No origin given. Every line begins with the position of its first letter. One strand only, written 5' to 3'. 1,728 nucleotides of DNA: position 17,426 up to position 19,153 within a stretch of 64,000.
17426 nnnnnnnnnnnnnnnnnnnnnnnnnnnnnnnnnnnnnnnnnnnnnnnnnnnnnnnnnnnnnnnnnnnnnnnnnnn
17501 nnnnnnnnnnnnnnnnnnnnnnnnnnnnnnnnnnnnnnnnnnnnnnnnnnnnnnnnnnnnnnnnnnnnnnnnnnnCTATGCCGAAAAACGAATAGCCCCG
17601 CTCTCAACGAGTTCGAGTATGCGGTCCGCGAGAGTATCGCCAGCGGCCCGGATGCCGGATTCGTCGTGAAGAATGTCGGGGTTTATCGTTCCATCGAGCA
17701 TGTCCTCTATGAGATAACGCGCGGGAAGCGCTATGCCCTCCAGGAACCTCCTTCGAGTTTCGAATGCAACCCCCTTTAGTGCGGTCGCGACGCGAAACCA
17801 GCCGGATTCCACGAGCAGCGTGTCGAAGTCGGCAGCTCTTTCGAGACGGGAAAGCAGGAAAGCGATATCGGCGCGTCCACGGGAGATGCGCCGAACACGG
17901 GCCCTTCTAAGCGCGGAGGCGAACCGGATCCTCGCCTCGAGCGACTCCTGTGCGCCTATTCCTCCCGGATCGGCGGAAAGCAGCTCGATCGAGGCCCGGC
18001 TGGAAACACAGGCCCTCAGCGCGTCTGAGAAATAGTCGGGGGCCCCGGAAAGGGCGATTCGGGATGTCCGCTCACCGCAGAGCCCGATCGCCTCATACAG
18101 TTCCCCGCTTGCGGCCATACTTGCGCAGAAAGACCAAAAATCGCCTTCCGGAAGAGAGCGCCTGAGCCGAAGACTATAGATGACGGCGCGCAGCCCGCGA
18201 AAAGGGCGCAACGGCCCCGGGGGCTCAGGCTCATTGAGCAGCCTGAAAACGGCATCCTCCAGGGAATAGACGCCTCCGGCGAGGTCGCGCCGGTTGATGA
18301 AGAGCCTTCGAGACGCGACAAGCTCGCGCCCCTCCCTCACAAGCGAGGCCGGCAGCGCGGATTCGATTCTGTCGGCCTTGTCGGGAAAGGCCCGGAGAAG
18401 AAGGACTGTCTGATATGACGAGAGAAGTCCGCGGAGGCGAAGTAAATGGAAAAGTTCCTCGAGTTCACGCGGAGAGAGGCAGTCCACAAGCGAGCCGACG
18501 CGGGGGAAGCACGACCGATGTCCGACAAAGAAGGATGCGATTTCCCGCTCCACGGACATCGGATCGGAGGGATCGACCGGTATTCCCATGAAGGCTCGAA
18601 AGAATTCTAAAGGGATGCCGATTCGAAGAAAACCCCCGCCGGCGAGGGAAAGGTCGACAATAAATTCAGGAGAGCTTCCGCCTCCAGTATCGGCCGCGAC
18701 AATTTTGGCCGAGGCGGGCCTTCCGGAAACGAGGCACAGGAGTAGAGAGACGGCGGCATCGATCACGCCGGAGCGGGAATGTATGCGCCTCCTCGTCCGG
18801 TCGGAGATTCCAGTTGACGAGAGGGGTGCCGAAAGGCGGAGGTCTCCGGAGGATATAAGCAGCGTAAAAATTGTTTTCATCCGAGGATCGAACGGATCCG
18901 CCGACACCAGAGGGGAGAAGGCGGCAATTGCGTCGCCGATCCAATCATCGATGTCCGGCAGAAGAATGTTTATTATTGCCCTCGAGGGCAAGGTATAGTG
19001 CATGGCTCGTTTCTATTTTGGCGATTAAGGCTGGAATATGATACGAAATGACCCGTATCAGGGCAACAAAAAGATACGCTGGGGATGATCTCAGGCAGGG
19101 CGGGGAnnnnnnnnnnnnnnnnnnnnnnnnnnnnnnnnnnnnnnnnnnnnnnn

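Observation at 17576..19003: Stand-alone protein built from two to three tandem FliG C-terminal-like units, outside any flagellar operon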

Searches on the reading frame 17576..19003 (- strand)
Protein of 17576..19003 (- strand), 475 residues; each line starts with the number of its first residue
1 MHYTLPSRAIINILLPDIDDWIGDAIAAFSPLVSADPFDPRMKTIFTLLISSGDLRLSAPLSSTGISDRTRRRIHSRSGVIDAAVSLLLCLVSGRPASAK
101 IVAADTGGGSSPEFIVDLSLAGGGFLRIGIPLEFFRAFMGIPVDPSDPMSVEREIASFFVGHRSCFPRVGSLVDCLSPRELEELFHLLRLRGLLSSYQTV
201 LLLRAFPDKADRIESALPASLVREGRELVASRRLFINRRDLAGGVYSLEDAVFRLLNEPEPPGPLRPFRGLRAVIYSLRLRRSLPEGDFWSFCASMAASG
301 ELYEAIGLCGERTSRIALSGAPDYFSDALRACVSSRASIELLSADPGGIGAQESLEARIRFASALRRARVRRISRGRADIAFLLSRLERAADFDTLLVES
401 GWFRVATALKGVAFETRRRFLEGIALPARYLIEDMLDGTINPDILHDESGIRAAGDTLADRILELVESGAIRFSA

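Call 3: search_protein_families(library=pfam, proteins=[window:17576-19003:-], max_evalue=1)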
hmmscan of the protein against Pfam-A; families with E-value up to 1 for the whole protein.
window:17576-19003:- (475 aa): 1 family
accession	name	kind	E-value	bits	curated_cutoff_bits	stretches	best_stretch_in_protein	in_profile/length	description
PF13432.12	TPR_16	-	0.16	12.9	32.7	1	356-398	15-58/65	Tetratricopeptide repeat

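Call 4: search_protein_families(library=ncbifam, proteins=[window:17576-19003:-], max_evalue=1)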
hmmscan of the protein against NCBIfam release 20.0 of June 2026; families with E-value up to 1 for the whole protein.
window:17576-19003:- (475 aa): 0 families

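Call 5: search_solved_structures(query=window:17576-19003:-, max_evalue=10, show_alignments=3)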
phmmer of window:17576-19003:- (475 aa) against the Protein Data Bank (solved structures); distinct sequences matched with E-value up to 10: 3.
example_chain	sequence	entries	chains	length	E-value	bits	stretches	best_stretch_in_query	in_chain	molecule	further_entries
3aqm_A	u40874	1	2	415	0.25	13.2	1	238-282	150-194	Poly(A) polymerase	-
3aqk_A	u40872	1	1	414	0.26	13.2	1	238-282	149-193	Poly(A) polymerase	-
3aql_A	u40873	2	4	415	0.26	13.2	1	238-282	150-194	Poly(A) polymerase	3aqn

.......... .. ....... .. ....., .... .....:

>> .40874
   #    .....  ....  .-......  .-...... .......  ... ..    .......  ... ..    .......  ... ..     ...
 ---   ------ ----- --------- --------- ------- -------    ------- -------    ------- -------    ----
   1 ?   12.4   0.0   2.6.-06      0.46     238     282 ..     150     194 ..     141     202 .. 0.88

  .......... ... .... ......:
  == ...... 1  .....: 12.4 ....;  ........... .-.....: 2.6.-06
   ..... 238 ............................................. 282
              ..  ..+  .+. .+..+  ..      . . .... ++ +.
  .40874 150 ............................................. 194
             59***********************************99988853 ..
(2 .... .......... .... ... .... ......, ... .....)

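Call 6: find_homologous_proteins(query=window:17576-19003:-, max_evalue=0.001)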
Query window:17576-19003:- (475 aa): 8 proteins with E <= 0.001 among 8000 candidates.
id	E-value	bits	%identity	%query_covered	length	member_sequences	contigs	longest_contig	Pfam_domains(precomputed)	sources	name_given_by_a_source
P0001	2.8e-284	961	94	100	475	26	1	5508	-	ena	-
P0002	2.5e-182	625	63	100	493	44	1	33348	-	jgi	jgi:hypothetical protein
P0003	1.1e-173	596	61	100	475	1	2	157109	-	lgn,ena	-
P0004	1.0e-150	521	54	100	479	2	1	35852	-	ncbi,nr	ncbi:MAG: hypothetical protein MUC76_04815, partial [Spirochaetes bacterium]|nr:hypothetical protein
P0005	1.6e-148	513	54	100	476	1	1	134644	-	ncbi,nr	ncbi:MAG TPA: hypothetical protein VLM75_04100 [Spirochaetota bacterium]|nr:hypothetical protein [Sp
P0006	3.4e-142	493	52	100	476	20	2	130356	-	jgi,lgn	jgi:hypothetical protein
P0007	2.7e-138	480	50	100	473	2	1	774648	-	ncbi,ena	-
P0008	1.6e-45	174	29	99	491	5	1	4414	-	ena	-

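Call 10: search_solved_structures(query=A1, max_evalue=10, show_alignments=3)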
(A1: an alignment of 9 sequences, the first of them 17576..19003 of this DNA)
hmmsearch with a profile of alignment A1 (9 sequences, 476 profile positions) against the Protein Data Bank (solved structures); distinct sequences matched with E-value up to 10: 2.
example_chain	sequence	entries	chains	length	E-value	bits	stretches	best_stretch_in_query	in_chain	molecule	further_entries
3g7n_A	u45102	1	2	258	1.2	10.9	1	162-217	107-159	Lipase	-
8uls_L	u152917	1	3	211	2.1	10.1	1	117-178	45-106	01_D03 Fab Light Chain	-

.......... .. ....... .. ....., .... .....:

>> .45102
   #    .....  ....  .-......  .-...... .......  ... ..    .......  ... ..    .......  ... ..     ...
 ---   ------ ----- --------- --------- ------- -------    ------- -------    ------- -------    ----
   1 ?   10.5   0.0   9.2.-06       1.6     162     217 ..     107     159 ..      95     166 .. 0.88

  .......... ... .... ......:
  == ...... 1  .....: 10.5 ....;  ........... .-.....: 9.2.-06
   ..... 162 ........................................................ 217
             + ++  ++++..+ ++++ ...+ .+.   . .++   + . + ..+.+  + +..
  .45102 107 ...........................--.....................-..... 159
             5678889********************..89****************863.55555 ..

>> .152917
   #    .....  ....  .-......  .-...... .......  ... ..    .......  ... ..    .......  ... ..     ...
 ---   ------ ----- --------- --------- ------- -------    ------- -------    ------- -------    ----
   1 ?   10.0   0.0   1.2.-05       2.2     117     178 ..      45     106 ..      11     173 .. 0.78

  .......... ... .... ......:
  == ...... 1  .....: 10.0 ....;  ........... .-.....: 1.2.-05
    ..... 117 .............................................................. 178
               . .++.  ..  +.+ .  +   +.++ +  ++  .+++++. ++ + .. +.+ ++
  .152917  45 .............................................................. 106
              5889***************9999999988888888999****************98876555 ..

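Call 11: search_protein_families(library=pfam, alignment_id=A1, max_evalue=1)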
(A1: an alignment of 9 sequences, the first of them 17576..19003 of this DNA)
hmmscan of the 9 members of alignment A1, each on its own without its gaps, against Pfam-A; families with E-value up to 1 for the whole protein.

A. member 1, window:17576-19003:- (475 aa): 1 family
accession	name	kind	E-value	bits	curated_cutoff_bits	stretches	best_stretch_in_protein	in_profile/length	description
PF13432.12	TPR_16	-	0.16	12.9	32.7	1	356-398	15-58/65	Tetratricopeptide repeat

B. families by the number of members that match (of 9 scanned): 6 families
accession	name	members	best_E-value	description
PF01706.21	FliG_C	2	0.006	FliG C-terminal domain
PF09949.15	APP1_cat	1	0.0016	Phosphatidate phosphatase APP1, catalytic domain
PF08074.17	CHDCT2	1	0.022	CHDCT2 (NUC038) domain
PF07697.16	7TMR-HDED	1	0.026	7TM-HD extracellular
PF11794.13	HpaB_N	1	0.058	4-hydroxyphenylacetate 3-hydroxylase N terminal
PF13432.12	TPR_16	1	0.16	Tetratricopeptide repeat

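Call 18: predict_structure(alignment_id=A1)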
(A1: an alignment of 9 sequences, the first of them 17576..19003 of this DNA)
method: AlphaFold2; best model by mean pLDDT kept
length: 475 residues; sequences in the alignment: 9
mean_pLDDT: 77.6   pTM: 0.69
mean pLDDT of the five models: 77.6, 75.2, 72.9, 65.4, 61.2
residues with pLDDT >= 90: 34; 70-90: 336; 50-70: 89; < 50: 16
segments of 3 or more residues with pLDDT < 50: 1-3, 33-35, 106-108
pLDDT, mean of each block of 10 residues (from residue 1): 58 84 70 55 85 82 85 79 85 79 62 76 80 68 59 59 59 86 92 84 90 92 87 75 77 80 86 67 58 83 89 87 86 85 71 77 85 74 83 75 83 88 75 74 68 88 79 72
secondary structure, 60 per line:
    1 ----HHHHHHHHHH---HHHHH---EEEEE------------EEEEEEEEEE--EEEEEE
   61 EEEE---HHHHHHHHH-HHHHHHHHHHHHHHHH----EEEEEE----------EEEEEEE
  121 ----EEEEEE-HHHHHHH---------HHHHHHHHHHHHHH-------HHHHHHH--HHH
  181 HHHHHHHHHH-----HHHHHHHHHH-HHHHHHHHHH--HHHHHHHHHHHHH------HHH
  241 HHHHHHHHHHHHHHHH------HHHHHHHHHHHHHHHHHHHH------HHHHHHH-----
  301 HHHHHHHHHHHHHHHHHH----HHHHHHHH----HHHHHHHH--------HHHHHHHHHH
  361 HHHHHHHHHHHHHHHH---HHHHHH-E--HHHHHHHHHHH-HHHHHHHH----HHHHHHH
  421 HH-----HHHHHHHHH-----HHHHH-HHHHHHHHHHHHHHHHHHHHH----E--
elements in order: H5-14 H18-22 E26-30 E43-52 E55-64 H68-76 H78-93 E98-103 E114-120 E125-130 H132-138 H148-161 H169-175 H178-190 H196-205 H207-216 H219-231 H238-256 H263-282 H289-295 H301-318 H323-330 H335-342 H351-376 H380-385 H390-400 H402-409 H414-422 H428-436 H442-446 H448-468

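Call 19: search_protein_representatives(protein=window:17576-19003:-)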
Query: 475 residues. Proteins with E-value up to 0.001 (for the whole library): 60; up to 1e-10: 56; up to 1e-30: 35. The best 60 are listed.
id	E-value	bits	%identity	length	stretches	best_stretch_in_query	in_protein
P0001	9.0e-285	960.8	94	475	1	1-475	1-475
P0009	7.4e-51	189.8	36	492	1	95-474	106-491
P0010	1.6e-48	182.1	31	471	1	23-471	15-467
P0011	1.9e-48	181.8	31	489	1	6-472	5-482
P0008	5.1e-46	173.8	30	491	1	4-472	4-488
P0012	3.1e-45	171.2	32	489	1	126-473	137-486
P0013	8.3e-45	169.8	28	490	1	5-473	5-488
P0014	3.4e-43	164.5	31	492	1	4-471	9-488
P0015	4.8e-43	164.0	30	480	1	2-471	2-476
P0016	3.9e-41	157.7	35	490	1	4-472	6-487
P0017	7.2e-41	156.8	32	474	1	125-473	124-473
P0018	9.7e-41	156.4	30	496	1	10-471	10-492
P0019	1.9e-40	155.4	28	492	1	6-473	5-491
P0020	2.4e-40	155.1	30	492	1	7-471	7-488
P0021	4.1e-40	154.3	28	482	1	4-471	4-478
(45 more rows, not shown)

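Call 22: fold_search(model_id=the predicted structure, library=pdb)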
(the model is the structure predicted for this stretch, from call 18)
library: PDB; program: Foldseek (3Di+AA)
matches with E <= 10: 183; with E <= 0.001: 0
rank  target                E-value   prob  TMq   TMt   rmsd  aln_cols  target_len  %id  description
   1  3h2d_B                4.1e-02  0.98  0.18  0.43   6.6       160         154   10  Crystal structure of a chemotactic chec-like protein (so_3915) from shewanella oneidensis mr-1 at 1.86 A resolution (released 2009-04-28)
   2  3hjl                  4.1e-02  0.90  0.17  0.24  33.8       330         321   12  The structure of full-length FliG from Aquifex aeolicus (released 2010-08-04)
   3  8umx_B                4.5e-02  0.89  0.18  0.25  23.6       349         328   14  Cryo-EM structure of a single subunit of a Clockwise-locked form of the Salmonella enterica Typhimurium flagellar C-ri (released 2024-01-24)
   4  3hm4_A                5.9e-02  0.90  0.16  0.36   7.0       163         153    9  CRYSTAL STRUCTURE OF A CHEMOTAXIS PROTEIN CHEX (DDE_0281) FROM DESULFOVIBRIO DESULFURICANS SUBSP. AT 1.30 A RESOLUTION (released 2009-06-23)
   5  7dm9                  6.2e-02  0.96  0.18  0.38   6.7       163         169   10  Crystal structure of FliM middle domain (51-229) from Vibro alginolyticus (released 2021-07-07)
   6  3hzh_B                6.5e-02  0.94  0.17  0.40   6.3       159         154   11  Crystal structure of the CheX-CheY-BeF3-Mg+2 complex from Borrelia burgdorferi (released 2010-02-16)
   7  3iic_A                8.8e-02  0.87  0.16  0.35   7.7       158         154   13  Crystal structure of CheC-like superfamily protein (YP_001095400.1) from Shewanella SP. PV-4 at 2.13 A resolution (released 2009-08-18)
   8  1lkv                  9.2e-02  0.90  0.18  0.38  23.2       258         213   16  Crystal Structure of the Middle and C-terminal Domains of the Flagellar Rotor Protein FliG (released 2002-07-10)
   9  4gc8_B                1.2e-01  0.97  0.19  0.42   6.3       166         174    7  Crystal structure of FliM middle domain from H. pylori (released 2013-05-08)
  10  6vpw_A                1.2e-01  0.84  0.16  0.35   7.1       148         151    9  1.90 Angstrom Resolution Crystal Structure Chemotaxis protein CheX from Vibrio vulnificus (released 2021-02-10)
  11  9n49_G                1.2e-01  0.69  0.17  0.25  25.9       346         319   14  C-ring - single subunit of the 34-mer CCW flagellar switch complex - FliF, FliG, FliM, and FliN from Salmonella (released 2025-03-12)
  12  8umd_C                1.3e-01  0.92  0.19  0.28   6.5       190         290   10  Cryo-EM structure of a single subunit of a Counterclockwise-locked form of the Salmonella enterica Typhimurium flagell (released 2024-01-24)
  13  8wiw_3                1.6e-01  0.66  0.17  0.26  22.4       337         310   12  Cryo-EM structure of the flagellar C ring in the CW state (released 2024-09-04)
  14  3h2d_A                1.7e-01  0.84  0.16  0.35   7.5       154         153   10  Crystal structure of a chemotactic chec-like protein (so_3915) from shewanella oneidensis mr-1 at 1.86 A resolution (released 2009-04-28)
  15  3ajc                  1.7e-01  0.84  0.17  0.35  16.1       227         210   16  Structure of the MC domain of FliG (PEV), a CW-biased mutant (released 2011-05-11)
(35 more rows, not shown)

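Call 26: find_encoding_contigs(protein=P0007, flank=10000, max_places=2)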
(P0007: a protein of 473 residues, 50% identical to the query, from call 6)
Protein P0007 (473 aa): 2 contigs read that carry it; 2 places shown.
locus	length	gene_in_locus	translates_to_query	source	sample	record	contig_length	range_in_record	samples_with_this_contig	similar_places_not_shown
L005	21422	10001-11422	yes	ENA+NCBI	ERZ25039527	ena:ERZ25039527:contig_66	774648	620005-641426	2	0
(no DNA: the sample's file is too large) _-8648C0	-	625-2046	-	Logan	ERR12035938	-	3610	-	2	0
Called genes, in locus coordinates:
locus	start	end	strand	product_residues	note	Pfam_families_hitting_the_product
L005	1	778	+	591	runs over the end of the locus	PF02384:N6_Mtase, PF01170:UPF0020 (weak), PF20473:MmeI_Mtase (weak), PF07669:Eco57I, PF12950:TaqI_C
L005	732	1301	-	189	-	-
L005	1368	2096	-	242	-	PF02527:GidB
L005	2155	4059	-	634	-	PF01134:GIDA, PF07992:Pyr_redox_2 (faint), PF12831:FAD_oxidored, PF21680:GIDA_C_1st, PF13932:SAM_GIDA_C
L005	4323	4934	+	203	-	PF01661:Macro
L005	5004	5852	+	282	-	PF00215:OMPdecase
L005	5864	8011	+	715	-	PF00072:Response_reg, PF00990:GGDEF, PF00563:EAL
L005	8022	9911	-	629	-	PF02310:B12-binding, PF04055:Radical_SAM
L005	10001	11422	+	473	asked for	-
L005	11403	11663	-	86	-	PF02229:PC4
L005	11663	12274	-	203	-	PF13472:Lipase_GDSL_2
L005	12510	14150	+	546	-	PF03783:CsgG (weak), PF25063:ARM_TT21_C (faint), PF13174:TPR_6 (faint), PF13428:TPR_14 (faint), PF00515:TPR_1, PF07719:TPR_2 (weak), PF13181:TPR_8 (weak), PF13414:TPR_11, +8 more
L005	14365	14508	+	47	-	-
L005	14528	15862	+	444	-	PF11638:DnaA_N, PF00308:Bac_DnaA, PF01695:IstB_IS21, PF00004:AAA (weak), PF22688:Hda_lid (weak), PF08299:Bac_DnaA_C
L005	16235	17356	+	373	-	PF00712:DNA_pol3_beta, PF02767:DNA_pol3_beta_2, PF02768:DNA_pol3_beta_3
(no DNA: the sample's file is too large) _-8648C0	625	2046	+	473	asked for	-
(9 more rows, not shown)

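Call 27: find_encoding_contigs(protein=P0005, flank=10000, max_places=2)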
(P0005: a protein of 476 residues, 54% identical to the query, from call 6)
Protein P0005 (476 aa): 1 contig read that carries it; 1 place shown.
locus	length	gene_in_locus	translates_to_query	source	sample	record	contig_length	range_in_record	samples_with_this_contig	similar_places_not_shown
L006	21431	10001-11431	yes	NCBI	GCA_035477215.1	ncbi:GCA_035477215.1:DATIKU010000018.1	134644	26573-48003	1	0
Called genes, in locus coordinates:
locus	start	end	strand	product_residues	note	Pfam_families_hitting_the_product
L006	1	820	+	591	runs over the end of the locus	PF02384:N6_Mtase, PF01170:UPF0020, PF20473:MmeI_Mtase (faint), PF07669:Eco57I, PF12950:TaqI_C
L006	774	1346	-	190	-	-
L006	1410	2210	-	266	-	PF02527:GidB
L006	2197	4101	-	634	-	PF01134:GIDA, PF07992:Pyr_redox_2 (weak), PF12831:FAD_oxidored, PF21680:GIDA_C_1st, PF13932:SAM_GIDA_C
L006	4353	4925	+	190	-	PF01661:Macro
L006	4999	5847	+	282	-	PF00215:OMPdecase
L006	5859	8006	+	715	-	PF00072:Response_reg, PF00990:GGDEF, PF00563:EAL (weak)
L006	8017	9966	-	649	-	PF02310:B12-binding (weak), PF04055:Radical_SAM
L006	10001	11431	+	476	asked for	-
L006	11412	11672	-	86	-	PF02229:PC4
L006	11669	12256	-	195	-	PF13472:Lipase_GDSL_2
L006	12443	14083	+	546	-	PF03783:CsgG (weak), PF17680:FlgO (faint), PF13174:TPR_6 (faint), PF00515:TPR_1, PF07719:TPR_2 (weak), PF13181:TPR_8 (weak), PF13414:TPR_11, PF13432:TPR_16 (weak), +9 more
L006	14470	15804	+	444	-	PF11638:DnaA_N, PF00308:Bac_DnaA, PF01695:IstB_IS21, PF00004:AAA (weak), PF22688:Hda_lid (weak), PF08299:Bac_DnaA_C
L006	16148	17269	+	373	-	PF00712:DNA_pol3_beta, PF02767:DNA_pol3_beta_2, PF02768:DNA_pol3_beta_3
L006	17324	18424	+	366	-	PF02463:SMC_N, PF13175:AAA_15, PF13476:AAA_23, PF13304:AAA_21 (weak)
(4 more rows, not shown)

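Call 28: find_related_loci(query=A2, collection=genome_contigs, flank=8000)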
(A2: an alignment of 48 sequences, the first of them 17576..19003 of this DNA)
Query A2 (475 aa) in genome_contigs; peptide patterns used: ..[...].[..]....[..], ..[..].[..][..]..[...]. (x = any residue, [..] = any of these).
67 stretches matched a pattern; 48 encode a relative of the query (tblastn E <= 1e-3); 47 distinct loci.
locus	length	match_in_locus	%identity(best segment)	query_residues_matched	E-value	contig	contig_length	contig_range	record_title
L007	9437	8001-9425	54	1-474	1e-148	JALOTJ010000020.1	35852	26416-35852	MAG: Spirochaetes bacterium isolate Prado230 scaffold_873, whole genome shotgun sequence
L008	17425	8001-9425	52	1-474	3e-147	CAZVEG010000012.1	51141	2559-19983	MAG TPA_asm: uncultured Leptospirales bacterium isolate binchicken_co269_219 genome assembly, contig: NODE_562_length_51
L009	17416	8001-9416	50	1-474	5e-138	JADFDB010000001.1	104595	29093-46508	MAG: Spirochaetes bacterium isolate QR_Bin.4 NODE_1_length_104595_cov_17.5686, whole genome shotgun sequence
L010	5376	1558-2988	26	1-472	2e-51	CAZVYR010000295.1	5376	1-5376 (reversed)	MAG TPA_asm: uncultured Leptospirales bacterium isolate binchicken_co129_857 genome assembly, contig: NODE_54121_length_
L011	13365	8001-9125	32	103-471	2e-50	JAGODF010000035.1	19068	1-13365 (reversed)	MAG: Spirochaetes bacterium isolate Go_SlDig_bin_460 Go_SlDig_8143_length_19068_cov_3.997994, whole genome shotgun seque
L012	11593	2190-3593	27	7-471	7e-49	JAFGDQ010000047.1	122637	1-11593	MAG: Spirochaetes bacterium isolate Zod_Metabat.1181 k87_5666627, whole genome shotgun sequence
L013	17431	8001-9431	27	1-471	3e-48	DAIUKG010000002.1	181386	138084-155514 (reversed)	MAG TPA_asm: Spirochaetota bacterium isolate CTOTU18769 NODE_34_length_181386_cov_13.093205, whole genome shotgun sequen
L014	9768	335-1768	28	1-471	2e-46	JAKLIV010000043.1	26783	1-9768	MAG: Spirochaetes bacterium isolate RA.bin95 RA.bin95_43, whole genome shotgun sequence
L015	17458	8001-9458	27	7-475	1e-46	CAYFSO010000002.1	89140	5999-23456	MAG TPA_asm: uncultured Leptospiraceae bacterium isolate ERP107533_co1_200 genome assembly, contig: NODE_45_length_89140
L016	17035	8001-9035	32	130-473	1e-46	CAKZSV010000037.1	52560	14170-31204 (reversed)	MAG: uncultured bacterium isolate N1_Bin_METABAT__35_1 genome assembly, contig: c_000001485489, whole genome shotgun seq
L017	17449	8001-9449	30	1-471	2e-46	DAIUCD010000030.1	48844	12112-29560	MAG TPA_asm: Spirochaetota bacterium isolate CTOTU7684 NODE_1386_length_48844_cov_11.252680, whole genome shotgun sequen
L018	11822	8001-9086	33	131-471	2e-45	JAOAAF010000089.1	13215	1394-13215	MAG: Spirochaetes bacterium isolate SKW14 NODE_86_length_13215_cov_4.272568, whole genome shotgun sequence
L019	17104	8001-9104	29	110-471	8e-45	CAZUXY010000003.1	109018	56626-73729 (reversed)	MAG TPA_asm: uncultured Leptospirales bacterium isolate binchicken_co27_239 genome assembly, contig: NODE_257_length_109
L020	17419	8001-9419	25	4-471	2e-44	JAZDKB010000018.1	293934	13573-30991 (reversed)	MAG: Spirochaetota bacterium isolate MEGAHIT-group-0.510 k141_20455038, whole genome shotgun sequence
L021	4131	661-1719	31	125-474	4e-43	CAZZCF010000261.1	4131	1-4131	MAG TPA_asm: uncultured Leptospirales bacterium isolate binchicken_co334_180 genome assembly, contig: NODE_45691_length_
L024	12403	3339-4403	31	122-473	1e-41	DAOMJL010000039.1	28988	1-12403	MAG TPA_asm: Spirochaetota bacterium isolate AMR_MDS_4899 NODE_1492_length_28988_cov_10.446480, whole genome shotgun seq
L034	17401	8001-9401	26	7-471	8e-35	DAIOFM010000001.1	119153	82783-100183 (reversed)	MAG TPA_asm: Spirochaetota bacterium isolate CTOTU18388 NODE_60_length_119153_cov_9.845497, whole genome shotgun sequenc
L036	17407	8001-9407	26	1-465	6e-34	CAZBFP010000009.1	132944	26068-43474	MAG TPA_asm: uncultured Leptospirales bacterium isolate SRP241326_co3_324 genome assembly, contig: NODE_222_length_13294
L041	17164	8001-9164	27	86-471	1e-27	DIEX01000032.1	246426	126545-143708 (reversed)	MAG TPA_asm: Spirochaetia bacterium UBA5763 UBA5763_contig_5258, whole genome shotgun sequence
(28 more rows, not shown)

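Call 34: predict_structure(alignment_id=A2)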
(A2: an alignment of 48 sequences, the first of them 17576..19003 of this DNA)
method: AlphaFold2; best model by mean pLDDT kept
length: 475 residues; sequences in the alignment: 48
mean_pLDDT: 89.6   pTM: 0.88
mean pLDDT of the five models: 89.6, 89.4, 88.9, 88.7, 87.2
residues with pLDDT >= 90: 315; 70-90: 131; 50-70: 28; < 50: 1
segments of 3 or more residues with pLDDT < 50: none
pLDDT, mean of each block of 10 residues (from residue 1): 81 93 86 82 91 93 91 87 96 95 68 92 92 92 87 92 93 96 97 94 97 97 95 91 96 95 95 90 78 90 93 91 91 91 75 86 89 77 90 94 94 94 95 85 67 92 89 83
secondary structure, 60 per line:
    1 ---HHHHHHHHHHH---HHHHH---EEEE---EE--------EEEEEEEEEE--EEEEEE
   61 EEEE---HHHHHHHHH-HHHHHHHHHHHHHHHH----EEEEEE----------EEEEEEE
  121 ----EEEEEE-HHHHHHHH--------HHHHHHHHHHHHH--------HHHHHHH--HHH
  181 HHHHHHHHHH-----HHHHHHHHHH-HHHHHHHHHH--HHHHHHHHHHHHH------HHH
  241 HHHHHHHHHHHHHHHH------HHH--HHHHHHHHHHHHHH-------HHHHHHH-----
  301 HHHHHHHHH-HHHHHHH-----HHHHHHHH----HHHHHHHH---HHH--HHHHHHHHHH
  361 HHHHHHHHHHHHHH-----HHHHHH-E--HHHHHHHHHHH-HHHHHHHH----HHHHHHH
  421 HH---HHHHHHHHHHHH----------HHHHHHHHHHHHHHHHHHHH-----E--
elements in order: H4-14 H18-22 E26-29 E43-52 E55-64 H68-76 H78-93 E98-103 E114-120 E125-130 H132-139 H148-160 H169-175 H178-190 H196-205 H207-216 H219-231 H238-256 H268-281 H289-295 H301-309 H311-317 H323-330 H335-342 H351-374 H380-385 H390-400 H402-409 H414-422 H426-437 H448-467

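Call 58: search_protein_families(library=pfam, proteins=[L034:6830-7978:+, L015:6800-7957:+, L024:1989-2927:+, L024:1516-2019:+, L036:15897-16253:+, L041:9653-10351:+], max_evalue=0.001)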
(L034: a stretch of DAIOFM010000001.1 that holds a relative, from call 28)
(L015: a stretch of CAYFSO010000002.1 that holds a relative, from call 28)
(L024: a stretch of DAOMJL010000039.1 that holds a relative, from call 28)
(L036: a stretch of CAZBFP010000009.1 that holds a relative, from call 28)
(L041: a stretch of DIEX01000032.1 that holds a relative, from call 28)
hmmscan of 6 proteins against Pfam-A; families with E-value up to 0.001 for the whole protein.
L034:6830-7978:+ (382 aa): 2 families
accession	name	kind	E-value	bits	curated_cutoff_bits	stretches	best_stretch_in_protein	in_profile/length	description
PF07228.17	SpoIIE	-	3.5e-46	158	25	1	192-381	2-190/192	Stage II sporulation protein E (SpoIIE)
PF00072.30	Response_reg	-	2.5e-27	95.7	30.2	1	12-123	1-110/111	Response regulator receiver domain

L015:6800-7957:+ (385 aa): 2 families
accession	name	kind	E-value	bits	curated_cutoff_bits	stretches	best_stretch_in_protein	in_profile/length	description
PF07228.17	SpoIIE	-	1.3e-47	162.6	25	1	195-384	2-190/192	Stage II sporulation protein E (SpoIIE)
PF00072.30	Response_reg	-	5.6e-26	91.3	30.2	1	15-126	1-110/111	Response regulator receiver domain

L024:1989-2927:+ (312 aa): 1 family
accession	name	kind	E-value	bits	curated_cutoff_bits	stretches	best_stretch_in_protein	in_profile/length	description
PF01476.26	LysM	-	1.9e-10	40.9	20.9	1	261-309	1-43/43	LysM domain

L024:1516-2019:+ (167 aa): 2 families
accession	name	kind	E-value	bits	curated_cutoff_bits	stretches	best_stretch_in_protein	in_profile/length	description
PF01399.33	PCI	-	0.00016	22.3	22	1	74-122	29-77/84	PCI domain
PF13248.11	Zn_ribbon_3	-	0.00098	19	27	0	138-147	17-26/26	zinc-ribbon domain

L036:15897-16253:+ (118 aa): 2 families
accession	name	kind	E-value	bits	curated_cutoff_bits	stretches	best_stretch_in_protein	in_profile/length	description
PF01740.26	STAS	-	2.1e-14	53.6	22.6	1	13-111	8-106/106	STAS domain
PF13466.11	STAS_2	-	2.5e-06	28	29.2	1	20-98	3-79/80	STAS domain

L041:9653-10351:+ (232 aa): 1 family
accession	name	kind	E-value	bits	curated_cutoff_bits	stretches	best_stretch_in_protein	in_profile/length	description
PF00535.33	Glycos_transf_2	-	0.00066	20.1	23.3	1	6-163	2-164/168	Glycosyl transferase family 2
